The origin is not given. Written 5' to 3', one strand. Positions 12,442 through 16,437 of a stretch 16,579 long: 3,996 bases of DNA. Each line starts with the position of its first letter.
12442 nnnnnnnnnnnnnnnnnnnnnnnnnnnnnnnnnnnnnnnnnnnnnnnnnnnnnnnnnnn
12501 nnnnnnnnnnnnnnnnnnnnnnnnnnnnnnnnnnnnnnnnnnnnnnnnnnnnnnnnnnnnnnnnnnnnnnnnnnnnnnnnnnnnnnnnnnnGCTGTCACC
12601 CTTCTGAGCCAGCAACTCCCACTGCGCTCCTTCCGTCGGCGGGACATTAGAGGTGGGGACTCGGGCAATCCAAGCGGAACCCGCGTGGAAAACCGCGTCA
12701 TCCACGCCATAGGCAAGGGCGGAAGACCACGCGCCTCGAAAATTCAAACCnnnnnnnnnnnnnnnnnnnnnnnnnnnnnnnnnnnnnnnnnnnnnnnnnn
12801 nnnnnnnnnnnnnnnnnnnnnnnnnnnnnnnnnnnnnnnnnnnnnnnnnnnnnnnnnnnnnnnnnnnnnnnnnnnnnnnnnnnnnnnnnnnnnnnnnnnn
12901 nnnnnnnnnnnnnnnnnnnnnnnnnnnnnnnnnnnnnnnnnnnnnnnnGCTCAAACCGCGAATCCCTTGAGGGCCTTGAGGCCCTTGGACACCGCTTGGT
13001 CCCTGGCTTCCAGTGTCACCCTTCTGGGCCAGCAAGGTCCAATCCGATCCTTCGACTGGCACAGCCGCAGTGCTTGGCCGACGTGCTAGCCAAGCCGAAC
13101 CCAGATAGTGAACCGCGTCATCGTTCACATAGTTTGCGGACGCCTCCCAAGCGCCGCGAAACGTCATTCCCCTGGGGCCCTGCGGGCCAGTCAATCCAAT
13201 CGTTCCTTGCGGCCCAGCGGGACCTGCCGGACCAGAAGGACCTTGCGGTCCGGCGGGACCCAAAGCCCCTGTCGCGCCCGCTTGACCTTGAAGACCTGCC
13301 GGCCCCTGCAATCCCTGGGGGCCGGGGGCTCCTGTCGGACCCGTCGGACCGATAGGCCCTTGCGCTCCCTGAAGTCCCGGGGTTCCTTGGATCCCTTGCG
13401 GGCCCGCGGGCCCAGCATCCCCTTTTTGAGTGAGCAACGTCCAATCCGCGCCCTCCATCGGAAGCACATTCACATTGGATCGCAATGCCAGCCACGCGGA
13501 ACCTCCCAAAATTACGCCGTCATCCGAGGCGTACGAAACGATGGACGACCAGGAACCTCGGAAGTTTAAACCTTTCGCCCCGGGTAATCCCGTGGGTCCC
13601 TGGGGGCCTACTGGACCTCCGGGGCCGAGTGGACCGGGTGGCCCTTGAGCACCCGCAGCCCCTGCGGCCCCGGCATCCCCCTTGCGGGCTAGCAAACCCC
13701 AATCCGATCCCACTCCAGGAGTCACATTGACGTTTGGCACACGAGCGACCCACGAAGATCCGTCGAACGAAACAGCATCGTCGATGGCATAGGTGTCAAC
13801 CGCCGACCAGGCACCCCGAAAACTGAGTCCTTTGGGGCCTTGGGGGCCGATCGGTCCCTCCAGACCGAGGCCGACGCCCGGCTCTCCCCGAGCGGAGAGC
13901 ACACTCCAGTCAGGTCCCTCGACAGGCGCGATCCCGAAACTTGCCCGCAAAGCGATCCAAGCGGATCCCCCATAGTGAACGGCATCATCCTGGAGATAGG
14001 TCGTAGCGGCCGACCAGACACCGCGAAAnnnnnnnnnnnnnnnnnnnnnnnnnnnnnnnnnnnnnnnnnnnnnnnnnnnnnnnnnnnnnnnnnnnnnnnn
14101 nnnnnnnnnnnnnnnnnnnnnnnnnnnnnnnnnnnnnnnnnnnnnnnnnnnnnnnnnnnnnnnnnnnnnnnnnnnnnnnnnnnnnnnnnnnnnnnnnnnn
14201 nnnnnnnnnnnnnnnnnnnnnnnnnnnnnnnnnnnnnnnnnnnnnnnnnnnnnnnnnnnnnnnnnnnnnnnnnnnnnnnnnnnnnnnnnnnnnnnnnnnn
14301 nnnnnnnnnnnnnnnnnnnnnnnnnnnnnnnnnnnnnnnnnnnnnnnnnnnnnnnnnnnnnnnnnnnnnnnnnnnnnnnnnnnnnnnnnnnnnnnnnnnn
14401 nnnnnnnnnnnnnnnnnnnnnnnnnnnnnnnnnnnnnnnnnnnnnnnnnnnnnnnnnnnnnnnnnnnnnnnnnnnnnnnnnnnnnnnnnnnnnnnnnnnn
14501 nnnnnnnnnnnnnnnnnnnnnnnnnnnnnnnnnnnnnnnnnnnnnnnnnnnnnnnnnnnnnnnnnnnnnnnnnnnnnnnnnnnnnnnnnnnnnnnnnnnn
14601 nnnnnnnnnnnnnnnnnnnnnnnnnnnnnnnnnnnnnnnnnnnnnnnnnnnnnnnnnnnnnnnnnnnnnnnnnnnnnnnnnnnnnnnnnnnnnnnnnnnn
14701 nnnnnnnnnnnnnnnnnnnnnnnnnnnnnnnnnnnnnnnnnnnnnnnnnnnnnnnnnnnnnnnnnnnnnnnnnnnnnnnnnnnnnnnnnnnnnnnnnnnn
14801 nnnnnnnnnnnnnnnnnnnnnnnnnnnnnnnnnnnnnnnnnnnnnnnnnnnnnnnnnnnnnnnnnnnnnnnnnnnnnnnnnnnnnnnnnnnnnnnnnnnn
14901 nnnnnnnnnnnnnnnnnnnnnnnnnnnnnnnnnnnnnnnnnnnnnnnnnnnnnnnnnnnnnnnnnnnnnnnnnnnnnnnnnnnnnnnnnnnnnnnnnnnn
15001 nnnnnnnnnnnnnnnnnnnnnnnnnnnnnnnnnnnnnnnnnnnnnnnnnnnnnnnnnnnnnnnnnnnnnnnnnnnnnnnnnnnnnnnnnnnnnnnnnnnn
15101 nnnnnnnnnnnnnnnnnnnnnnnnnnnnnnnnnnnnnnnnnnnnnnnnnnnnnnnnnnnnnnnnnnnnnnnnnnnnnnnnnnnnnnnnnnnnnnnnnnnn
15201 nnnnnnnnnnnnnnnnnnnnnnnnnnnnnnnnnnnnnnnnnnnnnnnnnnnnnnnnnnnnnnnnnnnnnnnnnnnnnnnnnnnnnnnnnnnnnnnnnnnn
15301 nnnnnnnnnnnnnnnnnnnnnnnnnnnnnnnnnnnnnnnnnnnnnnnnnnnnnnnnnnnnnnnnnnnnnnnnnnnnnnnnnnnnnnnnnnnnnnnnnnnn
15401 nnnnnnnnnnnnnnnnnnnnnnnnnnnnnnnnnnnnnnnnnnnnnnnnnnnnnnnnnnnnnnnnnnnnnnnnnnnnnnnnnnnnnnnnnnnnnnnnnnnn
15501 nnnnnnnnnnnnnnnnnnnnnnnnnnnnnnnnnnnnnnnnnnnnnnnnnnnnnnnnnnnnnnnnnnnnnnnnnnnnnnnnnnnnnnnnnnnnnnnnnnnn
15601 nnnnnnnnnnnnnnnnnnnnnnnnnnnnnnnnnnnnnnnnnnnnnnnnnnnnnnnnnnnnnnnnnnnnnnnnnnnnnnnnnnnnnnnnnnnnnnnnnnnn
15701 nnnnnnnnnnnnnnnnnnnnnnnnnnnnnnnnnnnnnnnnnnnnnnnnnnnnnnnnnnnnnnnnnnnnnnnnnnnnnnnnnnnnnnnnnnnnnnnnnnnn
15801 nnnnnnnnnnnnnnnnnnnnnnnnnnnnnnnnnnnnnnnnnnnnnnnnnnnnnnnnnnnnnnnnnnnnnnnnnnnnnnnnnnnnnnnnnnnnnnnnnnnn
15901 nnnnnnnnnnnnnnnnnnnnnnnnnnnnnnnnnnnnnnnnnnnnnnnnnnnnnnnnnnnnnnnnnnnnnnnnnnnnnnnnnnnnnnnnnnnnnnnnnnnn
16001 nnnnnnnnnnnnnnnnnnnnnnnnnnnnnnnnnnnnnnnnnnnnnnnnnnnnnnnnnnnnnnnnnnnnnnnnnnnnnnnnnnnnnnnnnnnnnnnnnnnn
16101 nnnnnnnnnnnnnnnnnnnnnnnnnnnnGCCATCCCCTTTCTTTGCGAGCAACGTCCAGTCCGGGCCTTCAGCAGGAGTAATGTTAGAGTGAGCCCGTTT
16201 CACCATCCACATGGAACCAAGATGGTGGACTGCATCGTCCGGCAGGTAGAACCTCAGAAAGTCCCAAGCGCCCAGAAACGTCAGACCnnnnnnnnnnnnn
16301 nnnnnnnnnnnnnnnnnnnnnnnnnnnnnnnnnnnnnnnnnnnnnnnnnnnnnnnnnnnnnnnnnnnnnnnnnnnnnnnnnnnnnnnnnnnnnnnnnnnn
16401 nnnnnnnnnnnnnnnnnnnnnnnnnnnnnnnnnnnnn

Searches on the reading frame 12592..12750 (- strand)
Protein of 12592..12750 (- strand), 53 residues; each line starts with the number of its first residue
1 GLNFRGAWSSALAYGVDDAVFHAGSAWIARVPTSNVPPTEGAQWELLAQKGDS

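Call 42: predict_structure(alignment_id=A2)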
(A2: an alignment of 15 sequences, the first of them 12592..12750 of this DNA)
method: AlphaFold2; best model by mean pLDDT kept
length: 53 residues; sequences in the alignment: 15
mean_pLDDT: 94.3   pTM: 0.76
mean pLDDT of the five models: 94.3, 94.0, 83.5, 66.7, 65.2
residues with pLDDT >= 90: 47; 70-90: 5; 50-70: 1; < 50: 0
segments of 3 or more residues with pLDDT < 50: none
pLDDT, mean of each block of 10 residues (from residue 1): 93 96 96 96 95 77
secondary structure, 60 per line:
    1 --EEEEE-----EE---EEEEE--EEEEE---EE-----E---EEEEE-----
elements in order: E3-7 E18-22 E25-29 E44-48

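Call 44: fold_search(model_id=the predicted structure, library=pdb)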
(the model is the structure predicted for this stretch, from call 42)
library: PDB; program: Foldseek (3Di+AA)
matches with E <= 10: 82; with E <= 0.001: 0
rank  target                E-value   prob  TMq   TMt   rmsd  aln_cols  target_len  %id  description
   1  2d49_MODEL_1_A        3.2e-03  1.00  0.72  0.72   3.1        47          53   28  Solution structure of the Chitin-Binding Domain of Streptomyces griseus Chitinase C (released 2006-10-11)
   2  8kec_a                5.5e-03  1.00  0.78  0.16   1.5        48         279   29  Cyanophage A-1(L) tail fiber (released 2024-04-10)
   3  8kec_b                1.4e-02  1.00  0.81  0.17   1.5        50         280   28  Cyanophage A-1(L) tail fiber (released 2024-04-10)
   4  7b5h_AE               1.4e-02  1.00  0.73  0.41   1.8        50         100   22  Cryo-EM structure of the contractile injection system base plate from Anabaena PCC7120 (released 2022-02-23)
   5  1wvv_B                3.5e-02  1.00  0.73  0.16   1.4        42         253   28  Crystal structure of chitinase C mutant E147Q (released 2005-12-27)
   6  1ur9_A                4.0e-02  1.00  0.68  0.08   2.1        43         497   16  Interactions of a family 18 chitinase with the designed inhibitor HM508, and its degradation product, chitobiono-delta (released 2004-04-27)
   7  1e15_B                4.2e-02  1.00  0.68  0.08   1.9        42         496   17  Chitinase B from Serratia Marcescens (released 2000-08-18)
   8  1ogb_B                4.2e-02  1.00  0.69  0.08   1.7        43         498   16  Chitinase b from Serratia marcescens mutant D142N (released 2004-04-27)
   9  2rts_MODEL_1_A        4.2e-02  1.00  0.73  0.55   1.8        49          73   22  Chitin binding domain1 (released 2014-04-23)
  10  9rkv_N                4.5e-02  0.99  0.61  0.07   4.8        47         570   26  Agrobacterium phage 7-7-1 tail fibers (released 2025-12-10)
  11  1e15_A                5.2e-02  1.00  0.69  0.08   2.0        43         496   16  Chitinase B from Serratia Marcescens (released 2000-08-18)
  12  1e6z_B                5.2e-02  1.00  0.69  0.08   1.7        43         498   16  CHITINASE B FROM SERRATIA MARCESCENS WILDTYPE IN COMPLEX WITH CATALYTIC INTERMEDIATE (released 2001-06-22)
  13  9jeo_A                5.5e-02  1.00  0.65  0.09   1.7        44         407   23  Chito oligosaccharide deacetylase from vibrio campbellii (VhCOD) in complex with N-acetyl-beta-D-glucosaminyl-1,4-D-gl (released 2025-09-10)
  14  9rkv_M                5.5e-02  0.99  0.64  0.07   3.3        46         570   20  Agrobacterium phage 7-7-1 tail fibers (released 2025-12-10)
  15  8yuh_A                5.5e-02  0.99  0.65  0.08   5.0        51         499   16  X-ray Crystal structure of glycoside hydrolase family 18 chitinase from Serratia marcescens hexahistigine-tagged SmChi (released 2025-04-02)
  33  9rkv_O                1.2e-01  0.97  0.61  0.07   4.8        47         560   26  Agrobacterium phage 7-7-1 tail fibers (released 2025-12-10)
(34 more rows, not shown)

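Call 57: find_related_loci(query=A2, collection=viral_contigs, flank=4000)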
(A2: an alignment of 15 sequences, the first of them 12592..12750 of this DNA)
Query A2 (53 aa) in viral_contigs; peptide patterns used: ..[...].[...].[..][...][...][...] (x = any residue, [..] = any of these).
32 stretches matched a pattern; 22 encode a relative of the query (tblastn E <= 1e-3); 22 distinct loci.
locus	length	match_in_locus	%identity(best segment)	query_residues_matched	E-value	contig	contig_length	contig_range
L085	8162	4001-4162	50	1-52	5e-12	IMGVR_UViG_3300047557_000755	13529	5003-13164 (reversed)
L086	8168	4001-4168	52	1-51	7e-12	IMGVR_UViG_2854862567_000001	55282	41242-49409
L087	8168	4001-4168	52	1-51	8e-12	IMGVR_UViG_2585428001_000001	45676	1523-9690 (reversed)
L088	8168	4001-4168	50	1-51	2e-11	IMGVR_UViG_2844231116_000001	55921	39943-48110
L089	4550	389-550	48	1-52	2e-11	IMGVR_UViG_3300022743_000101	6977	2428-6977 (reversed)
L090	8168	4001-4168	52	1-51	3e-11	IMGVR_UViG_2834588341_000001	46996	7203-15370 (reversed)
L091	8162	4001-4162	48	1-52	3e-11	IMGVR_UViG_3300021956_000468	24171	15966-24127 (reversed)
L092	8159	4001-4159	43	5-52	8e-10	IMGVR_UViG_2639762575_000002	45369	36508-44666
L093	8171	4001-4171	46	1-52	7e-10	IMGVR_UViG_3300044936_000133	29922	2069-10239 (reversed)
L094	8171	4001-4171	46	1-52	7e-10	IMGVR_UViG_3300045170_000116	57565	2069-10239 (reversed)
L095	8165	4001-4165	47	2-51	8e-10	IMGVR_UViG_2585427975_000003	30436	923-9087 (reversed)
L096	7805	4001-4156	48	5-51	1e-9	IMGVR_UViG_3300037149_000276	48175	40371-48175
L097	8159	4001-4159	47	5-52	9e-10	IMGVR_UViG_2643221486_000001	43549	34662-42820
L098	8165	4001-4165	47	2-51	1e-9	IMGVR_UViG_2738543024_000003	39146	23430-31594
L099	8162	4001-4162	43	2-50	2e-9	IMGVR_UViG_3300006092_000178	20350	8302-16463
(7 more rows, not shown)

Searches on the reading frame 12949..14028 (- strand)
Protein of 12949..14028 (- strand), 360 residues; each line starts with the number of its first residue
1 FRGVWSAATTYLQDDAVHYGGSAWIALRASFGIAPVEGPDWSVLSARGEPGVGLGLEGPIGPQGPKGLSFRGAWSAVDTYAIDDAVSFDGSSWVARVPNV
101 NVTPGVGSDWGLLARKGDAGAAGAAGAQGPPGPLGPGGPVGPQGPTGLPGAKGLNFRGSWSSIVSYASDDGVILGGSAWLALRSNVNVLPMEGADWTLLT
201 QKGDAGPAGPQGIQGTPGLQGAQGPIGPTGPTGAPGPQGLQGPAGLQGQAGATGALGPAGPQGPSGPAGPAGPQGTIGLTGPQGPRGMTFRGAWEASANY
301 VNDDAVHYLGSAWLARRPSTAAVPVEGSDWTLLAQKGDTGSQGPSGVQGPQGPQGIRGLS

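Call 60: search_protein_families(library=phrogs, proteins=[window:12949-14028:-], max_evalue=0.001)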
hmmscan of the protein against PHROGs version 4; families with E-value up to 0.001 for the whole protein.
window:12949-14028:- (360 aa): 46 families (the best 25 are shown)
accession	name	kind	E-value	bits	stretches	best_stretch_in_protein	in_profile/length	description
phrog_5073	-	tail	3.1e-90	304.6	4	150-287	208-351/519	tail fiber protein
phrog_29268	-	unknown function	6.1e-41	141.3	3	120-285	324-491/653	-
phrog_6320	-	tail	8.5e-34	118.4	2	202-288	106-195/745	tail fiber protein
phrog_819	-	tail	9.8e-31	107.8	2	138-358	478-654/1024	tail protein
phrog_8745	-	tail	3.9e-22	78.5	2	201-288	1381-1471/1803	tail fiber protein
phrog_17587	-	tail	8.9e-21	75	2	203-290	340-420/641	tail fiber protein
phrog_1806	-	tail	7.1e-20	72.4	2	201-288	113-213/276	collagen like minor tail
phrog_366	-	tail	5.8e-19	69.9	3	227-289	312-377/474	tail fiber protein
phrog_1658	-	unknown function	4.5e-16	60.3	2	207-266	44-103/239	-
phrog_10972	-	tail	3.2e-15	57.4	1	254-289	157-192/343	tail fiber protein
phrog_32123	-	unknown function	4e-15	56.1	1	205-288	220-306/532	-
phrog_3420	-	unknown function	1.6e-14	53.5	1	205-358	86-240/929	-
phrog_22681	-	DNA, RNA and nucleotide metabolism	1.8e-14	54.9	2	245-287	102-144/157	DNA polymerase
phrog_3904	-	tail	3.3e-14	53.1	2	55-254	528-717/1086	tail fiber protein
phrog_30509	-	tail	8.3e-14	52.3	1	203-293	21-117/254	collagen like minor tail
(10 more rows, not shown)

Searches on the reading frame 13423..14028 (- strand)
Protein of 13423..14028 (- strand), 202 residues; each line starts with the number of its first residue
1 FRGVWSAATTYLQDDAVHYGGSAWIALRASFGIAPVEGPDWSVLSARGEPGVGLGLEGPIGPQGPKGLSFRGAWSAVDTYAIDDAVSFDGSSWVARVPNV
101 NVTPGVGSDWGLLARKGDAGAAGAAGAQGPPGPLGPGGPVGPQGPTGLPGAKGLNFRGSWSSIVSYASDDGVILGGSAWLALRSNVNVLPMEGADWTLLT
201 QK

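Call 30: find_homologous_proteins(query=window:13423-14028:-, max_evalue=1e-10)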
Query window:13423-14028:- (202 aa): 113 proteins with E <= 1e-10 among 6640 candidates.
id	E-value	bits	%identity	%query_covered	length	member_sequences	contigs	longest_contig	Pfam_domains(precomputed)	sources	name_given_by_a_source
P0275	7.6e-43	165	57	44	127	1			PF01391.24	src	-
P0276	6.4e-38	149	41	73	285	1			PF01391.24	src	-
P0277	7.7e-36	142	49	62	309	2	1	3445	PF01391.24,PF26209.2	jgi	jgi:hypothetical protein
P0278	6.0e-35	139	40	67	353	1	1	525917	PF02839.20,PF01391.24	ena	-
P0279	1.5e-34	137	42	69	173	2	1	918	PF02839.20,PF01391.24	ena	-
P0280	6.9e-30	122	38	67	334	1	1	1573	PF02839.20,PF01391.24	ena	-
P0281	5.8e-29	119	34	76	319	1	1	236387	PF02839.20,PF01391.24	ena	-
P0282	2.5e-26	111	40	75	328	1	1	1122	PF02839.20,PF01391.24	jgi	jgi:hypothetical protein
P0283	2.2e-24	104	35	73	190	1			PF02839.20,PF01391.24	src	-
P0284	7.7e-24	102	39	74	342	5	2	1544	PF02839.20,PF01391.24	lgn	-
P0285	4.4e-23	100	38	72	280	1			PF02839.20,PF01391.24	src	-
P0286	1.8e-22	98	38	62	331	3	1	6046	PF01391.24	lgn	-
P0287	2.4e-22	98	36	73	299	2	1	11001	PF02839.20,PF01391.24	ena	-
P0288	7.7e-22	96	41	67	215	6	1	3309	PF02839.20,PF01391.24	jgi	-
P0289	9.2e-22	96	35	75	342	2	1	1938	PF02839.20,PF01391.24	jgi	jgi:hypothetical protein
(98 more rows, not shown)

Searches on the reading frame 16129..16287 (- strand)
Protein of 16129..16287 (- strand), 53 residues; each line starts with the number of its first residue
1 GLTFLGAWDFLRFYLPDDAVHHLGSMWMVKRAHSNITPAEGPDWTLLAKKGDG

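Call 25: search_solved_structures(query=A1, max_evalue=1, show_alignments=2)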
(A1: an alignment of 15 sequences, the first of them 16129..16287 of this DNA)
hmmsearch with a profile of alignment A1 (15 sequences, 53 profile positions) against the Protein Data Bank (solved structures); distinct sequences matched with E-value up to 1: 12.
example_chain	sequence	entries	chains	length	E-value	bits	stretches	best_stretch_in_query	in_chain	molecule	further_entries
3wx7_A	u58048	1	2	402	0.038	17.2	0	7-36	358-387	Chitin oligosaccharide deacetylase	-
7b5h_AE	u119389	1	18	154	0.12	15.6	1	3-31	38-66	All3316 protein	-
2d49_A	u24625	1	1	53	0.14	15.3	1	6-45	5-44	chitinase C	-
4ilv_A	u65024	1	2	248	0.19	15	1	6-39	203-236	Intradiol ring-cleavage dioxygenase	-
8yfp_A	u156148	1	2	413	0.29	14.4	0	7-36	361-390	NodB homology domain-containing protein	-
8yh4_A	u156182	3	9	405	0.3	14.3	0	7-36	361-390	NodB homology domain-containing protein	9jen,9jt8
9jt0_A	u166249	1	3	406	0.3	14.3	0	7-36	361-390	NodB homology domain-containing protein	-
2poa_A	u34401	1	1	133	0.31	14.2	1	3-39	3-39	14 kDa fatty acid-binding protein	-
9jeo_A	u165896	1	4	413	0.31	14.2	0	7-36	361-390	NodB homology domain-containing protein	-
9fbp_A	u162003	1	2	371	0.32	14.2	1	8-45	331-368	Chitinase 60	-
1vyf_A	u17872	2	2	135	0.32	14.2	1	3-39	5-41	14 KDA FATTY ACID BINDING PROTEIN | FATTY ACID BINDING PROTEIN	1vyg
8xjc_A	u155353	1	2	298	0.52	13.5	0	5-30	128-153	haemophore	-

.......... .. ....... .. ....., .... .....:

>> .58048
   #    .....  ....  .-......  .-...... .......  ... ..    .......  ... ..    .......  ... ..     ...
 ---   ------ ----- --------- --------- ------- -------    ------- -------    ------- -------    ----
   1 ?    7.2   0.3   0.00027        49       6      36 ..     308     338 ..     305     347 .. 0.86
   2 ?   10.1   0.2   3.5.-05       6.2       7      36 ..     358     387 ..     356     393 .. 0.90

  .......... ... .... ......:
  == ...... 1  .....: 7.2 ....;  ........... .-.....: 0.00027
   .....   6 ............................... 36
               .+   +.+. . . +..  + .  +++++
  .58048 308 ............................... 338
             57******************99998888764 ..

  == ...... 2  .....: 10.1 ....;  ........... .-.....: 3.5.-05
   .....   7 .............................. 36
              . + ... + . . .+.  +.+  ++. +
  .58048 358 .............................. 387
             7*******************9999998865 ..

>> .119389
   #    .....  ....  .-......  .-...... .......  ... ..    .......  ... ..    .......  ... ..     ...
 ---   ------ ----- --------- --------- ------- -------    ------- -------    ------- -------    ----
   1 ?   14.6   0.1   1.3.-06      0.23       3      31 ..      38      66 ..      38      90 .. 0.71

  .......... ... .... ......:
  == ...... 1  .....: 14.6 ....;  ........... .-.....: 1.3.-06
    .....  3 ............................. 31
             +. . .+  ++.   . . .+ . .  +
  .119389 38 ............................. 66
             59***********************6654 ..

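Call 28: search_protein_representatives(alignment_id=A1)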
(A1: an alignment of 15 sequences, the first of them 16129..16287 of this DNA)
Query: 15 sequences, 53 profile positions. Proteins with E-value up to 0.001 (for the whole library): 10585; up to 1e-10: 2328; up to 1e-30: 250. The best 150 are listed.
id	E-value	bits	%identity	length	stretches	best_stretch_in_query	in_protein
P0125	0.0e+00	1231.6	-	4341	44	1-51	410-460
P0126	2.1e-260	856.9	-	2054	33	2-53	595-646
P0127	3.8e-222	734.4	-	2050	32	1-51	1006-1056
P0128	4.3e-154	516.5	-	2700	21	1-52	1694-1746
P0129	1.1e-143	483.2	-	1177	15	1-52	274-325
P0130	8.9e-139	467.5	-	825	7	1-53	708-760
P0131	1.1e-115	393.6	-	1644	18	1-51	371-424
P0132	4.0e-109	372.6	-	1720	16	1-52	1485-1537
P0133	2.5e-100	344.4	-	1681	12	1-52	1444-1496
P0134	7.7e-100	342.8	-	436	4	1-52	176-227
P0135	2.4e-96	331.7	-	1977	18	6-51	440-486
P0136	8.9e-95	326.6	-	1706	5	1-53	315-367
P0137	4.1e-94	324.5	-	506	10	1-53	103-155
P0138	3.4e-87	302.4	-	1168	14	1-53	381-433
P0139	4.2e-87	302.0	-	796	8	1-53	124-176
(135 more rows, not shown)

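Call 45: find_encoding_contigs(protein=P0130, flank=6000, max_places=3)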
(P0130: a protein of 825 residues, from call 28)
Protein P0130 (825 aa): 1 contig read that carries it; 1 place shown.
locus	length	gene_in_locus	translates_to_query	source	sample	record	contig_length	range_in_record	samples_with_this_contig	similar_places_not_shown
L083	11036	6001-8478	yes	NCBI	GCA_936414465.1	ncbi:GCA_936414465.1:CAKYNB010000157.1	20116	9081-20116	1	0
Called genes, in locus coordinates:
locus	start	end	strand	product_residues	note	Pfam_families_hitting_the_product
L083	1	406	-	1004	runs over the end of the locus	PF11721:Malectin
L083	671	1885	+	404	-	PF09992:NAGPA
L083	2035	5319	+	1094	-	PF01391:Collagen (faint), PF13385:Laminin_G_3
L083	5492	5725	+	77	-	-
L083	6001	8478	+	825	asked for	PF02839:CBM_5_12 (faint), PF01391:Collagen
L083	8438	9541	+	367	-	PF01391:Collagen, PF26209:Phage_phiTE_241_C (weak)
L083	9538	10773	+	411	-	-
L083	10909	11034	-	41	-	?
